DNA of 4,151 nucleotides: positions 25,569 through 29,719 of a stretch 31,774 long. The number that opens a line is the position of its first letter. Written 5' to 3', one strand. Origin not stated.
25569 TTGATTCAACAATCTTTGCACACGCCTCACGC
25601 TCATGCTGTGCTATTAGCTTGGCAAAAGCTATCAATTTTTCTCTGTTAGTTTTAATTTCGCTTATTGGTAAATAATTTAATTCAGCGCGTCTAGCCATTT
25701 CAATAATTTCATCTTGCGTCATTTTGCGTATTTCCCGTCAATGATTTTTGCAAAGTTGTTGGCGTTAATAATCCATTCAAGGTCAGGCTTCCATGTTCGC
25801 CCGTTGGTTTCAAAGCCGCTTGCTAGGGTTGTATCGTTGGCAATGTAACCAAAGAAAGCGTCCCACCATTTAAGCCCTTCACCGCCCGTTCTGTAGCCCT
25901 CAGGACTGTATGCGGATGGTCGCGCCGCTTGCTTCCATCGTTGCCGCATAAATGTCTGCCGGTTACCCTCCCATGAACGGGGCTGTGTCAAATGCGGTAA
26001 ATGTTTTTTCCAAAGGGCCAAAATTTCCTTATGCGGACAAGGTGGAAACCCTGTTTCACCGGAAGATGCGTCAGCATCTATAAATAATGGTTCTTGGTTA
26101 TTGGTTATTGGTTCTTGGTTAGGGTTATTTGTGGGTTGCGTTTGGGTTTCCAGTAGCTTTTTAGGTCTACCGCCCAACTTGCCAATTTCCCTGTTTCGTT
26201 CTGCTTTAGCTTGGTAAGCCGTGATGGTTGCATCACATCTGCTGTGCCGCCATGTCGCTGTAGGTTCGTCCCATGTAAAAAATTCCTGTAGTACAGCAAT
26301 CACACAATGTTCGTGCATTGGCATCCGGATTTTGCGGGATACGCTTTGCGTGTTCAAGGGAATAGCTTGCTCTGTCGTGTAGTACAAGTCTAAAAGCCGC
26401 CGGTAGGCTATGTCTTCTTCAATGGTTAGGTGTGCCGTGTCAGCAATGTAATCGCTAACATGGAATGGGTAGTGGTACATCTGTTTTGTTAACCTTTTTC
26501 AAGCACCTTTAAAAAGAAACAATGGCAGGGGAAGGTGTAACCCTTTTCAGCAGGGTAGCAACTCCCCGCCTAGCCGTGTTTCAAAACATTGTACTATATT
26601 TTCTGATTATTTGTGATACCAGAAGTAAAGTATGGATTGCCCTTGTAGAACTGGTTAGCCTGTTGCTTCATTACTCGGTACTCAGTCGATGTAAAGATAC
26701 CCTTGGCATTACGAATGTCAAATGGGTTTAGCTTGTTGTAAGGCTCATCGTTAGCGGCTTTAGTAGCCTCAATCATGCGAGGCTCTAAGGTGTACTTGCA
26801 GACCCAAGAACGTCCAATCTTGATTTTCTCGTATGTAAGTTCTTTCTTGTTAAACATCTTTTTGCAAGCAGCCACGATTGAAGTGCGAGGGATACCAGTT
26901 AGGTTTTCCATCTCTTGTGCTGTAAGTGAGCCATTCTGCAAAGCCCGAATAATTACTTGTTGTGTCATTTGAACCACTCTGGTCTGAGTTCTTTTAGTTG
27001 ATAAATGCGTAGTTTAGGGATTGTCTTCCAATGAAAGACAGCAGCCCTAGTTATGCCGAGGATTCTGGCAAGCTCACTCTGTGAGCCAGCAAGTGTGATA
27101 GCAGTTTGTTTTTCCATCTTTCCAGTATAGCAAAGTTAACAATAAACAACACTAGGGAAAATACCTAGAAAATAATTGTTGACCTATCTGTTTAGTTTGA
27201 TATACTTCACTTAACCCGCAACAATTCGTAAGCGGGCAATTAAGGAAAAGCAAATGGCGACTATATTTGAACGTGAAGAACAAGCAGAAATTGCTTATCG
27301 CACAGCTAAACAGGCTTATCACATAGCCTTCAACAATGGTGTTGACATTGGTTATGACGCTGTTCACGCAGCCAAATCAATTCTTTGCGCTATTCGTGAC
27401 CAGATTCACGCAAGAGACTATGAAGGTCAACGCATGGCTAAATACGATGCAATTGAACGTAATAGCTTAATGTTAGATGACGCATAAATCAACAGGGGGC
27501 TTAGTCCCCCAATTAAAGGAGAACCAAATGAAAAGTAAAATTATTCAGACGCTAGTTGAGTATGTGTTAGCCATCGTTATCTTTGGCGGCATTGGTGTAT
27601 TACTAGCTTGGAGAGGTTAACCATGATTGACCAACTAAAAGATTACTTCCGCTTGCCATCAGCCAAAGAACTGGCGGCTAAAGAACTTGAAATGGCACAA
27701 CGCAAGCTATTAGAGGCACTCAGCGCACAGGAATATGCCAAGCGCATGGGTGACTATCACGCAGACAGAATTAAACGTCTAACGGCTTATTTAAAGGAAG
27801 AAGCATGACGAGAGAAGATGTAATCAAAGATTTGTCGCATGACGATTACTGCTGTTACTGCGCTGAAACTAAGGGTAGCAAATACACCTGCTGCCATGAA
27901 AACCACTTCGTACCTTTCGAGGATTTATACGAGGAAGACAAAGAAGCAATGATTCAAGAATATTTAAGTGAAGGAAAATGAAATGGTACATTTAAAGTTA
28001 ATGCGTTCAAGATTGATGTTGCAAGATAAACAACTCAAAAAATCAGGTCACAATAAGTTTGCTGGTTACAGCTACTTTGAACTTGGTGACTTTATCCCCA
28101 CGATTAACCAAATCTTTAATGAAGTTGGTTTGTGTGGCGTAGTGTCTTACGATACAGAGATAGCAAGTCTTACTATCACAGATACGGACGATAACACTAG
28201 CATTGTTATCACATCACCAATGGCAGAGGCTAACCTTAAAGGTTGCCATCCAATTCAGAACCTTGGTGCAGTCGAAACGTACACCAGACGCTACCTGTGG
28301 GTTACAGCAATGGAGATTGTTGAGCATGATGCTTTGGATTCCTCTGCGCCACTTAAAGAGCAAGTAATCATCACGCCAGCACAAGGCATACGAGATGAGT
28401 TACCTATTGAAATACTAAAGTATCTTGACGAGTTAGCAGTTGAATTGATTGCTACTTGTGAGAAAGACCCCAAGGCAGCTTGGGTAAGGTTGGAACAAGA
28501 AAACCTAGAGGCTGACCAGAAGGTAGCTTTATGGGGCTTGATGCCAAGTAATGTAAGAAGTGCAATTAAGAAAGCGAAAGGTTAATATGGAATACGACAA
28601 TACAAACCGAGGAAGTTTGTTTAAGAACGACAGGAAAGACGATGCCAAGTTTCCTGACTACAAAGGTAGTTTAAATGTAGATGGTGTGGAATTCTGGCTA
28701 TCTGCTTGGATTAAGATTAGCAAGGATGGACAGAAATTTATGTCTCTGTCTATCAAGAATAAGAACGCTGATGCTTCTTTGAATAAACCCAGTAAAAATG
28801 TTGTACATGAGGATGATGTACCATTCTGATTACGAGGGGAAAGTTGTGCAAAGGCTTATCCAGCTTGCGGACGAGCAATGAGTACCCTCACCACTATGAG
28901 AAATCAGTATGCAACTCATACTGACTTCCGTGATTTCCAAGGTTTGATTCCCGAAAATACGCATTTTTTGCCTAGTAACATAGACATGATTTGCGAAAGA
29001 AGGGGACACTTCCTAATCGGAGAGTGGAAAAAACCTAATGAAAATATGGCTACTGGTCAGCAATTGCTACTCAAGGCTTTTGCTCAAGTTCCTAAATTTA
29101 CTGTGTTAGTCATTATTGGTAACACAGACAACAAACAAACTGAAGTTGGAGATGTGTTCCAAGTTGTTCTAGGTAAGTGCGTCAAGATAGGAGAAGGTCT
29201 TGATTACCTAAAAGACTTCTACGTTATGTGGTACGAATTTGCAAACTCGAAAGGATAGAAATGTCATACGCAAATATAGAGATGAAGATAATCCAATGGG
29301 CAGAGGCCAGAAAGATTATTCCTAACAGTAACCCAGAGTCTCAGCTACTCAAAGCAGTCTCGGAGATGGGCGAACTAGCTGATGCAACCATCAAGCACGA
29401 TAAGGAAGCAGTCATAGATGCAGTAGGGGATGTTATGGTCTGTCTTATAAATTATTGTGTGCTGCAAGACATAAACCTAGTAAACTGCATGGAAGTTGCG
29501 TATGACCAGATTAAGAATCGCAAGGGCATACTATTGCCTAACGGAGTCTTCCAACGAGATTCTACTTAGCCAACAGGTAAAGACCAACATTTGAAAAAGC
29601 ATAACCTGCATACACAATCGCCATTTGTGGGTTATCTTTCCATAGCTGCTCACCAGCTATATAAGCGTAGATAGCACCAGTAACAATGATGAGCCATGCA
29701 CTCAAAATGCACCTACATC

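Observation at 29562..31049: Accessory cassette at the distal end of the late operon: an HExxH protein, an HTH-fused metallophosphoesterase and a membrane peptide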

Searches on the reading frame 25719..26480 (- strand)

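Call 70: search_protein_families(library=phrogs, proteins=[window:25719-26480:-], max_evalue=0.001)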
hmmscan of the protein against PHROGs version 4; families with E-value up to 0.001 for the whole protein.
window:25719-26480:- (253 aa): 13 families
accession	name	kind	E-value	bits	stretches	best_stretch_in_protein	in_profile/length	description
phrog_21472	-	unknown function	3.7e-39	136.1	2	1-113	4-114/299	-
phrog_12767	-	unknown function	6.3e-31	109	1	1-122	1-120/324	-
phrog_9327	-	DNA, RNA and nucleotide metabolism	2.2e-25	90.8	1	1-151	4-151/276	primosomal protein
phrog_4118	-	DNA, RNA and nucleotide metabolism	7.4e-25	89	1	1-108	1-108/315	primosomal protein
phrog_3992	-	DNA, RNA and nucleotide metabolism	1.2e-19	72.1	1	1-121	5-124/345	primosomal protein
phrog_6451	-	DNA, RNA and nucleotide metabolism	5.5e-19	69.9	1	1-122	1-124/272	primosomal protein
phrog_6950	-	unknown function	4.1e-15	56.8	1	1-126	1-126/415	-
phrog_345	-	DNA, RNA and nucleotide metabolism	9.4e-13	49.5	1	106-252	155-290/297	replication initiation O-like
phrog_5810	-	DNA, RNA and nucleotide metabolism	1.1e-12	49.2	1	123-251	144-266/268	replication initiation protein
phrog_10469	-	DNA, RNA and nucleotide metabolism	1.9e-07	31.7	0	225-252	246-273/305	DnaD-like helicase loader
phrog_19658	-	DNA, RNA and nucleotide metabolism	2.8e-06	28.1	1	135-252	150-250/283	replication initiation protein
phrog_22470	-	DNA, RNA and nucleotide metabolism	4.7e-05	23.4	1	109-251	211-338/340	replication protein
phrog_16304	-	unknown function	0.00067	20.6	0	82-128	59-110/244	-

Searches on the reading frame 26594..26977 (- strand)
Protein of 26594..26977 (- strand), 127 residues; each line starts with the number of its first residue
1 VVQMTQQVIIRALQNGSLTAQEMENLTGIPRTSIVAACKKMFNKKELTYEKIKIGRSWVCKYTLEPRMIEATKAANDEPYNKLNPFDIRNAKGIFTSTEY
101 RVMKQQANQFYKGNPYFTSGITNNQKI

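Call 70: search_protein_families(library=phrogs, proteins=[window:26594-26977:-], max_evalue=0.001)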
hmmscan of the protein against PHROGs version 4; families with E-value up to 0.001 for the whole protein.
window:26594-26977:- (127 aa): 1 family
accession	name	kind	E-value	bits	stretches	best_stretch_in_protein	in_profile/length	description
phrog_142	-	moron, auxiliary metabolic gene and host takeover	0.00012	23.1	1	6-63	14-69/116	Ren-like exclusion protein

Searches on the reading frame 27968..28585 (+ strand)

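Call 4: search_protein_families(library=pfam, proteins=[window:27968-28585:+], max_evalue=0.1)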
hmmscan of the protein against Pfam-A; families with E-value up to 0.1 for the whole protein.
window:27968-28585:+ (205 aa): 1 family
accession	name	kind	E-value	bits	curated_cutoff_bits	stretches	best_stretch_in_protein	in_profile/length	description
PF04404.17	ERF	-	6.6e-09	36.4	25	1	21-121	13-123/153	ERF superfamily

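Call 5: search_protein_families(library=phrogs, proteins=[window:27968-28585:+], max_evalue=0.01)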
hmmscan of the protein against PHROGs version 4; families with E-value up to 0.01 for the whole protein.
window:27968-28585:+ (205 aa): 2 families
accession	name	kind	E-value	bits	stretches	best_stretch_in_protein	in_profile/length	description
phrog_155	-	DNA, RNA and nucleotide metabolism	1.1e-17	65.6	1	3-175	64-241/308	Erf-like ssDNA annealing protein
phrog_2324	-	DNA, RNA and nucleotide metabolism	1.6e-08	35.4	1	21-123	23-126/193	Erf-like ssDNA annealing protein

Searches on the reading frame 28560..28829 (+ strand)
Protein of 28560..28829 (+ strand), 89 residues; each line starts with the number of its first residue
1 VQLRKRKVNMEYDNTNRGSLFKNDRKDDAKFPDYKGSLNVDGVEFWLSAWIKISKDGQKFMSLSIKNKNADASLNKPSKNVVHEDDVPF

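Call 4: search_protein_families(library=pfam, proteins=[window:28560-28829:+], max_evalue=0.1)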
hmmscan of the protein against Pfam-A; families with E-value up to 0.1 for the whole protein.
window:28560-28829:+ (89 aa): 1 family
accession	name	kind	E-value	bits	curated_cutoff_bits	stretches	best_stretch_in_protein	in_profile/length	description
PF05284.17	DUF736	-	0.024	15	22.1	1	19-69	26-74/99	Protein of unknown function (DUF736)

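Call 5: search_protein_families(library=phrogs, proteins=[window:28560-28829:+], max_evalue=0.01)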
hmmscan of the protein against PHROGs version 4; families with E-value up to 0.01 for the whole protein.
window:28560-28829:+ (89 aa): 3 families
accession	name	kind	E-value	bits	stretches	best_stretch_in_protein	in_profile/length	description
phrog_18154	-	DNA, RNA and nucleotide metabolism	1.1e-16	62.5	1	11-67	1-54/105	single strand DNA binding protein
phrog_7364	-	DNA, RNA and nucleotide metabolism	6e-15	57.3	1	11-76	3-68/158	single strand DNA binding protein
phrog_23518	-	unknown function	0.0018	19.6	1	21-70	40-90/197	-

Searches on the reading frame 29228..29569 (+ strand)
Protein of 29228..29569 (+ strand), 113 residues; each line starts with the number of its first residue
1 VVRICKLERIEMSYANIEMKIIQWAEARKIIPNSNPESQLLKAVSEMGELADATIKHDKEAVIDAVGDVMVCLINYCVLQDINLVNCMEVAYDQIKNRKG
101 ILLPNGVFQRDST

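Call 4: search_protein_families(library=pfam, proteins=[window:29228-29569:+], max_evalue=0.1)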
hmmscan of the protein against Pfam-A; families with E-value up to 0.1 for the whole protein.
window:29228-29569:+ (113 aa): 3 families
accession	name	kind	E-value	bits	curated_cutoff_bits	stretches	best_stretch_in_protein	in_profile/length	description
PF01503.22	PRA-PH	-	0.00016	22.5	21.3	1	43-89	34-80/86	Phosphoribosyl-ATP pyrophosphohydrolase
PF03819.22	MazG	-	0.00052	20.7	22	1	36-96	3-67/74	MazG nucleotide pyrophosphohydrolase domain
PF04651.18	Pox_A12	-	0.065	13.7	25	1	28-72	99-143/183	Poxvirus A12 protein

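Call 5: search_protein_families(library=phrogs, proteins=[window:29228-29569:+], max_evalue=0.01)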
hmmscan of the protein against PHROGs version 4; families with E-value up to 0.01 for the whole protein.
window:29228-29569:+ (113 aa): 11 families
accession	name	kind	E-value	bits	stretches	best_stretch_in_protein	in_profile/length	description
phrog_1992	-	other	2.1e-29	104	2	11-83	89-161/293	MazG-like pyrophosphatase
phrog_715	-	other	4.2e-24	86.2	1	12-108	4-113/123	MazG-like pyrophosphatase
phrog_7855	-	other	3.9e-18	67.2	2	14-83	105-174/291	mazG nucleotide pyrophosphohydrolase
phrog_1994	-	DNA, RNA and nucleotide metabolism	9.1e-18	65.8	1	11-108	64-164/170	DNA binding protein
phrog_14652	-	DNA, RNA and nucleotide metabolism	7.5e-15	56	1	21-110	168-255/261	DNA binding protein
phrog_28554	-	other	1.3e-12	48.9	1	17-112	138-232/236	MazG-like pyrophosphatase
phrog_31057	-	unknown function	5.5e-07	30.1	1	17-73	135-190/309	-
phrog_1247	-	other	0.0001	22.4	1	25-76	138-192/444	MazG-like pyrophosphatase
phrog_671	-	other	0.0019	17.7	1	43-89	569-618/678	nucleotide pyrophosphohydrolase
phrog_10269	-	unknown function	0.0041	17.8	1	21-88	15-82/299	-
phrog_2245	-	other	0.0064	17.3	1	13-75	110-179/218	nucleoside triphosphate pyrophosphohydrolase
